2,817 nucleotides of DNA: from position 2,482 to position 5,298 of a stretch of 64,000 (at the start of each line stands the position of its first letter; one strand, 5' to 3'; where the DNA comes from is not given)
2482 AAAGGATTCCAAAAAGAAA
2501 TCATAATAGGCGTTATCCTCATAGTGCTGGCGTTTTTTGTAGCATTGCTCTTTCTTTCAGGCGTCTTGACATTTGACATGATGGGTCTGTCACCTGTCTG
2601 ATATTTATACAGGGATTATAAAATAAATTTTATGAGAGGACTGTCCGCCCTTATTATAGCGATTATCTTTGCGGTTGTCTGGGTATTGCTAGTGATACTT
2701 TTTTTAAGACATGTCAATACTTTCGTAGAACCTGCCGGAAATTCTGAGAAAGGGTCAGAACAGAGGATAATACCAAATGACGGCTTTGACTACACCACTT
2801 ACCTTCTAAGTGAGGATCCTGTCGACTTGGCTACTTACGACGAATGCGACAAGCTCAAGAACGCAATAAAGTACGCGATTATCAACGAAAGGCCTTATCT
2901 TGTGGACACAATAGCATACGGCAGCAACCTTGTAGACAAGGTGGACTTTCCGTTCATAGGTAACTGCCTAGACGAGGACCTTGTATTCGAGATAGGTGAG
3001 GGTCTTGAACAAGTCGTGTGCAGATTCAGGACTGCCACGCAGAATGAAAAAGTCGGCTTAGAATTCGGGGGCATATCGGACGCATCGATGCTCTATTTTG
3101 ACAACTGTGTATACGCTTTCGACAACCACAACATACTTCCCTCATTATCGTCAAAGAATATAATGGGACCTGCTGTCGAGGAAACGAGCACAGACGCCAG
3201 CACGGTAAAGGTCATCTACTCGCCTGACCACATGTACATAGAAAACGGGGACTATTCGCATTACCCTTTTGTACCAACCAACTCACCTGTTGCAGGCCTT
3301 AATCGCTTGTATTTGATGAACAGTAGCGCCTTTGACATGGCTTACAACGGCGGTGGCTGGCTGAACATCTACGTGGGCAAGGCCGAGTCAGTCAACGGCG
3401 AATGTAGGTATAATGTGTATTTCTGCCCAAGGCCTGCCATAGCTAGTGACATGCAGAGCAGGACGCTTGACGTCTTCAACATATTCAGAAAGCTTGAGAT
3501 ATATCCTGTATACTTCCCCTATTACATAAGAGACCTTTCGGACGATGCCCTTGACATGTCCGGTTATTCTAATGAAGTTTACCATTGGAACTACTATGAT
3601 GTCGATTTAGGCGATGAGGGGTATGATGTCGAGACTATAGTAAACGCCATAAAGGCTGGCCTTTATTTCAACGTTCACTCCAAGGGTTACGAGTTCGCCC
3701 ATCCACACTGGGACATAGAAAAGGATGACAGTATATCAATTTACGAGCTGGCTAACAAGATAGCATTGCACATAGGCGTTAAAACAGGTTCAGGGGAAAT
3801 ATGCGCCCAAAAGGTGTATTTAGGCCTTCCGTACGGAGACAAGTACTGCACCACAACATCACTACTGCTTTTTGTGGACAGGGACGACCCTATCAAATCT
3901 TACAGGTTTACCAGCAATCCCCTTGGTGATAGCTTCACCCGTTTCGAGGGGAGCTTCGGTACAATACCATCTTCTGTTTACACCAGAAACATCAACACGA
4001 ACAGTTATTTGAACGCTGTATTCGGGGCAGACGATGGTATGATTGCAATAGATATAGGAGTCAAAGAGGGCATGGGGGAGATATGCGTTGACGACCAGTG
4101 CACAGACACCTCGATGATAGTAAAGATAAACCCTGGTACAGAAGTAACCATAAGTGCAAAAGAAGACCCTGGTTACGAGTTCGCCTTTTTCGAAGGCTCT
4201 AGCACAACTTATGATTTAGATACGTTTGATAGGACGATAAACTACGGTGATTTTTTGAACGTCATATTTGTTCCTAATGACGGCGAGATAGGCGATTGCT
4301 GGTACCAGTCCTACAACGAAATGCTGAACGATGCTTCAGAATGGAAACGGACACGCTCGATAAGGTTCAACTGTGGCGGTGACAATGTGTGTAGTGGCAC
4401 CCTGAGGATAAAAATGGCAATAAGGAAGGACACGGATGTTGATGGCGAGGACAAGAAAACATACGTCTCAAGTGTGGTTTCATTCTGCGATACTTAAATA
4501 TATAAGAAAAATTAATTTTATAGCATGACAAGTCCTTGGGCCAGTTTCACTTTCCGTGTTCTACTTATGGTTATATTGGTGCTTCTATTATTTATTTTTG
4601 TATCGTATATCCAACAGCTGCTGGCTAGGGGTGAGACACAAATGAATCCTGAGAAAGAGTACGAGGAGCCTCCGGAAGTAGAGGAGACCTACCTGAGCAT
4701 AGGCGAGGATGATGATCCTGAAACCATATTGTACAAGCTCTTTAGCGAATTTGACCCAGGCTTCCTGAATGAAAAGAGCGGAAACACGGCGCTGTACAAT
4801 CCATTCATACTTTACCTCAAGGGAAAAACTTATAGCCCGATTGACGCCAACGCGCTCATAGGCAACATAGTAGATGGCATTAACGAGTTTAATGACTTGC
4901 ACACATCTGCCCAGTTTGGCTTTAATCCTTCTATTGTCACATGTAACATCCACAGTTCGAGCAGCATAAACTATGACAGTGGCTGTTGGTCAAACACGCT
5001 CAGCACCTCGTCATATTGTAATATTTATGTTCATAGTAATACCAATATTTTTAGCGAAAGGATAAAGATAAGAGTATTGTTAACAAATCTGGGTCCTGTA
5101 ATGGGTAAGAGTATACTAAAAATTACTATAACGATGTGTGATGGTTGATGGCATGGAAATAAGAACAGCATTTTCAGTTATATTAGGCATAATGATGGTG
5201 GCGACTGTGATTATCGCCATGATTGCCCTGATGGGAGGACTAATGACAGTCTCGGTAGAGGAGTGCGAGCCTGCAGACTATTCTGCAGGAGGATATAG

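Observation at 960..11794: Five-member paralogous family of secreted proteins sharing two conserved Cys-containing modules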

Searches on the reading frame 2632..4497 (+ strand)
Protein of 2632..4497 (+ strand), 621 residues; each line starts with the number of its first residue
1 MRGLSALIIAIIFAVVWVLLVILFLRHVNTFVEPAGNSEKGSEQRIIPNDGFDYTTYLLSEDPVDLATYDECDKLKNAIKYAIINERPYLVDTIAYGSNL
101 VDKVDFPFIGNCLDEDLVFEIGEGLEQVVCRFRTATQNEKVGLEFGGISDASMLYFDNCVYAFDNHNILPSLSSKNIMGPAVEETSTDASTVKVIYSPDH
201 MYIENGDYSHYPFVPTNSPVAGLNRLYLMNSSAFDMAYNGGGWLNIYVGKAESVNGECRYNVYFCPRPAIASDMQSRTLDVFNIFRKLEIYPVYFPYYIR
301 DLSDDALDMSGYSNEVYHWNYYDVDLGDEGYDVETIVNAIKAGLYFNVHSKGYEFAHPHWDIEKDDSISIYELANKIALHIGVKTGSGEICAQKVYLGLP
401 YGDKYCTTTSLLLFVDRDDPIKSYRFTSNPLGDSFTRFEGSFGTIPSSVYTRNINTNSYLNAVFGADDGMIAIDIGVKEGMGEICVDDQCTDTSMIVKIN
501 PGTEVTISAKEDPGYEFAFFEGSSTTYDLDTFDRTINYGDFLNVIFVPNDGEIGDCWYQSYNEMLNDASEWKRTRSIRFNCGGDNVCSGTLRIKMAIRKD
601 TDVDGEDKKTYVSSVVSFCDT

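Call 6: search_protein_families(library=pfam, proteins=[window:2632-4497:+], max_evalue=0.1)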
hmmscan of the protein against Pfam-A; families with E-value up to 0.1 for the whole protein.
window:2632-4497:+ (621 aa): 1 family
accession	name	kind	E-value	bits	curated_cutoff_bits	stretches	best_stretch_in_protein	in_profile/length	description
PF18998.6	Flg_new_2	-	0.0087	16.5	23.6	1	500-527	20-47/73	Divergent InlB B-repeat domain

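Call 7: search_protein_families(library=ncbifam, proteins=[window:2632-4497:+], max_evalue=0.1)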
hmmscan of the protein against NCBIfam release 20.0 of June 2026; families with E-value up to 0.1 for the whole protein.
window:2632-4497:+ (621 aa): 0 families

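Call 10: find_encoding_contigs(protein=window:2632-4497:+, flank=10000, max_places=6)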
Protein window:2632-4497:+ (621 aa): no gene with exactly this product is on record in the collection.

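Call 14: find_homologous_proteins(query=window:2632-4497:+, max_evalue=0.001)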
Query window:2632-4497:+ (621 aa): 30 proteins with E <= 0.001 among 6134 candidates.
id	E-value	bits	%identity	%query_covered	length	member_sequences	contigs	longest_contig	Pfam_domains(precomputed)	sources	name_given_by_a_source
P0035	0.0e+0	1444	100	100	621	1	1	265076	-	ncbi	ncbi:MAG: hypothetical protein V1818_03720 [Candidatus Aenigmatarchaeota archaeon]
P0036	7.4e-212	723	56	95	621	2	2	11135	-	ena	-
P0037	2.2e-141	491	41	98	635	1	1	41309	-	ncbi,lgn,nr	ncbi:MAG: hypothetical protein JW700_02275 [Candidatus Aenigmarchaeota archaeon]|nr:hypothetical pro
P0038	1.3e-118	415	50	59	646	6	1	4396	-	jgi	-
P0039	8.2e-118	413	50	59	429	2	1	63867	-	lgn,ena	-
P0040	8.6e-118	413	48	60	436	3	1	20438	-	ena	-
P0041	2.3e-116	408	50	59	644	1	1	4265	-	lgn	-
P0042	3.0e-116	408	48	59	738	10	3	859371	-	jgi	jgi:hypothetical protein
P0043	5.5e-115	403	48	59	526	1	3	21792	-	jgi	jgi:hypothetical protein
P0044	3.7e-113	397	48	60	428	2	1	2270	-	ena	-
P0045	1.3e-112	395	45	62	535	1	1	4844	-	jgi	jgi:hypothetical protein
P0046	2.0e-111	392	47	59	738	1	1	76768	-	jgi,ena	-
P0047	2.0e-109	385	46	59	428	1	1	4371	-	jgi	jgi:hypothetical protein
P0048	5.3e-99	351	45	59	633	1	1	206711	-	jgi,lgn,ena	-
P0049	9.1e-98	346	45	55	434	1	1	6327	-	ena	-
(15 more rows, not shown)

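Call 47: predict_structure(alignment_id=A3)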
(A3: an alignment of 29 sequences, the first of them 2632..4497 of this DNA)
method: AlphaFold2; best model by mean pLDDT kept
length: 621 residues; sequences in the alignment: 29
mean_pLDDT: 81.7   pTM: 0.71
mean pLDDT of the five models: 81.7, 80.9, 76.7, 67.2, 64.5
residues with pLDDT >= 90: 246; 70-90: 262; 50-70: 64; < 50: 49
segments of 3 or more residues with pLDDT < 50: 29-44, 165-176, 213-229, 550-553
pLDDT, mean of each block of 10 residues (from residue 1): 73 88 62 34 54 90 92 95 91 93 91 94 90 95 69 79 56 50 86 91 82 47 46 79 94 96 94 91 89 64 83 84 84 94 90 80 79 72 94 91 92 82 92 91 91 91 90 85 91 90 91 79 74 83 70 66 79 80 87 90 78 90 68
secondary structure, 60 per line:
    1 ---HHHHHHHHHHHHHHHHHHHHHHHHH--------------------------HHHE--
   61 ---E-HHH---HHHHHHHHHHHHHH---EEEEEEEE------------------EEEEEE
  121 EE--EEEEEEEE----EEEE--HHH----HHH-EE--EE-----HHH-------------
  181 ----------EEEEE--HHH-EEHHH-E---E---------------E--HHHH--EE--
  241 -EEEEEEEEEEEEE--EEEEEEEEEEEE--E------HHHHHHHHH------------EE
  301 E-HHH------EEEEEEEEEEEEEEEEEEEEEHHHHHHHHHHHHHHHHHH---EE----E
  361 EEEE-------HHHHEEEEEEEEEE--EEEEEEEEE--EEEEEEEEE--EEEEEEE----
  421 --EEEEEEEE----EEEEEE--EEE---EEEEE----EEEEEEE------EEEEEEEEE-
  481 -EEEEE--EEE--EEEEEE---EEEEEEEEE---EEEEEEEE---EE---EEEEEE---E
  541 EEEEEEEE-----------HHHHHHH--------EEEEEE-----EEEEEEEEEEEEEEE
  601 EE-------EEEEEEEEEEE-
elements in order: H4-28 H72-85 E89-96 E115-122 E125-132 E137-140 E191-195 H231-234 E242-254 E257-268 H278-286 E299-301 E312-332 H333-350 E360-364 H372-375 E376-385 E388-396 E399-407 E410-416 E423-430 E435-440 E443-445 E449-453 E458-464 E471-479 E482-486 E489-491 E494-499 E503-511 E515-522 E531-536 E540-548 H560-566 E575-580 E586-602 E610-620

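Call 51: fold_search(model_id=the predicted structure, library=pdb)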
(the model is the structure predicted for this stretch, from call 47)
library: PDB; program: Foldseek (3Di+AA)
matches with E <= 10: 615; with E <= 0.001: 10
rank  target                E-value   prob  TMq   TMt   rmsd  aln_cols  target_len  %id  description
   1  6bbt_B                3.9e-05  0.99  0.09  0.19  19.8       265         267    8  Structure of the major pilin protein (T-13) from Streptococcus pyogenes serotype GAS131465 (released 2018-10-24)
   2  7vcr_A                5.5e-05  0.95  0.09  0.11  17.8       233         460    7  Crystal Structure of PitA fragment from pilus islet-2 of Streptococcus oralis (released 2022-06-01)
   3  3gld_C                6.5e-05  1.00  0.11  0.22  20.1       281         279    6  Crystal Structure of the Major Pilin from Streptococcus pyogenes E117A mutant (released 2009-06-02)
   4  9c7u_B                2.6e-04  0.98  0.10  0.27  18.7       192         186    9  Structure of the human truncated BOS complex in GDN (released 2024-08-21)
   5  3gle_C                2.7e-04  0.97  0.10  0.20  19.9       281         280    5  Crystal Structure of the Major Pilin from Streptococcus pyogenes N168A mutant (released 2009-06-02)
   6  3b2m_C                3.6e-04  0.99  0.11  0.22  20.2       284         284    6  Crystal Structure of the Major Pilin from Streptococcus pyogenes (released 2007-12-18)
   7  5xyr                  5.9e-04  0.54  0.10  0.05  25.1       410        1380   10  Crystal structure of a serine protease from Streptococcus species (released 2018-08-08)
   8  3gld_B                6.3e-04  0.94  0.10  0.19  20.1       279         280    5  Crystal Structure of the Major Pilin from Streptococcus pyogenes E117A mutant (released 2009-06-02)
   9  3b2m_B                7.0e-04  0.94  0.10  0.19  20.3       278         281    4  Crystal Structure of the Major Pilin from Streptococcus pyogenes (released 2007-12-18)
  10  3gle_A                7.4e-04  0.94  0.10  0.19  19.9       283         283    5  Crystal Structure of the Major Pilin from Streptococcus pyogenes N168A mutant (released 2009-06-02)
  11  3phs                  1.3e-03  0.97  0.10  0.24  17.9       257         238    7  Crystal Structure of GBS52, the minor pilin in gram-positive pathogen Streptococcus agalactiae (released 2010-11-17)
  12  10ps                  1.4e-03  0.98  0.11  0.12  18.4       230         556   12  Crystal structure of SdrD A2-A3-B1-B2 domains from Staphylococcus aureus JH1 (released 2026-02-11)
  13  3gld_A                1.8e-03  0.84  0.10  0.18  21.4       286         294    4  Crystal Structure of the Major Pilin from Streptococcus pyogenes E117A mutant (released 2009-06-02)
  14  6fwv_B                2.8e-03  0.28  0.09  0.11  41.7       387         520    9  The Bacillus anthracis TIE protein (released 2018-08-08)
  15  6fwv_A                4.1e-03  0.28  0.09  0.11  41.7       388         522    8  The Bacillus anthracis TIE protein (released 2018-08-08)
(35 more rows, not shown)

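Call 60: search_protein_families(library=pfam, alignment_id=A3, max_evalue=0.001)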
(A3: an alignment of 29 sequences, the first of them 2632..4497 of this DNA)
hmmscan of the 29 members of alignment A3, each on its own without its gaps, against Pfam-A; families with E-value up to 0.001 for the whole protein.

A. member 1, window:2632-4497:+ (621 aa): 0 families

B. families by the number of members that match (of 29 scanned): 5 families
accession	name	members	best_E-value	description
PF18911.6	PKD_4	1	5.9e-26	PKD domain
PF00801.26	PKD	1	3.3e-16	PKD domain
PF22352.2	K319L-like_PKD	1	1.9e-07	K319L-like, PKD domain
PF18998.6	Flg_new_2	1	3.3e-05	Divergent InlB B-repeat domain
PF13403.11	Hint_2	1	0.00036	Hint domain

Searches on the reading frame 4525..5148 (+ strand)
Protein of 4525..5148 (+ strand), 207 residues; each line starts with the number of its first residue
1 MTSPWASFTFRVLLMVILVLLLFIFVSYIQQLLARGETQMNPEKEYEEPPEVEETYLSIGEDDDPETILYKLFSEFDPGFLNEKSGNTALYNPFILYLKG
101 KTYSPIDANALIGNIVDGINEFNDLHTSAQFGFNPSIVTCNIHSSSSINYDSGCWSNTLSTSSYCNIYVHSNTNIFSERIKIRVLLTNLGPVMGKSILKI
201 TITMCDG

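Call 6: search_protein_families(library=pfam, proteins=[window:4525-5148:+], max_evalue=0.1)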
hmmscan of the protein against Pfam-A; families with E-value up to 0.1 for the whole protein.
window:4525-5148:+ (207 aa): 0 families

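Call 7: search_protein_families(library=ncbifam, proteins=[window:4525-5148:+], max_evalue=0.1)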
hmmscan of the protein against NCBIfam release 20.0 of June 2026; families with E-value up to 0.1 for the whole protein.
window:4525-5148:+ (207 aa): 0 families

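Call 30: find_homologous_proteins(query=window:4525-5148:+, max_evalue=0.001)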
Query window:4525-5148:+ (207 aa): 2 proteins with E <= 0.001 among 139 candidates.
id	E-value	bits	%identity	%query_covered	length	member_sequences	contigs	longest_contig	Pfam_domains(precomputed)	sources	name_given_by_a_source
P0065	5.7e-108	377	100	81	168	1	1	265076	-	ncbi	ncbi:MAG: hypothetical protein V1818_03725 [Candidatus Aenigmatarchaeota archaeon]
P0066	1.5e-47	180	51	86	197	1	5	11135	-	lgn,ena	-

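Call 59: search_solved_structures(query=A2, max_evalue=1)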
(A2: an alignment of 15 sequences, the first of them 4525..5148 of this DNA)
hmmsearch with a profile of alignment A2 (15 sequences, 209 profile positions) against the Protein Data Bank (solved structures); distinct sequences matched with E-value up to 1: 0.
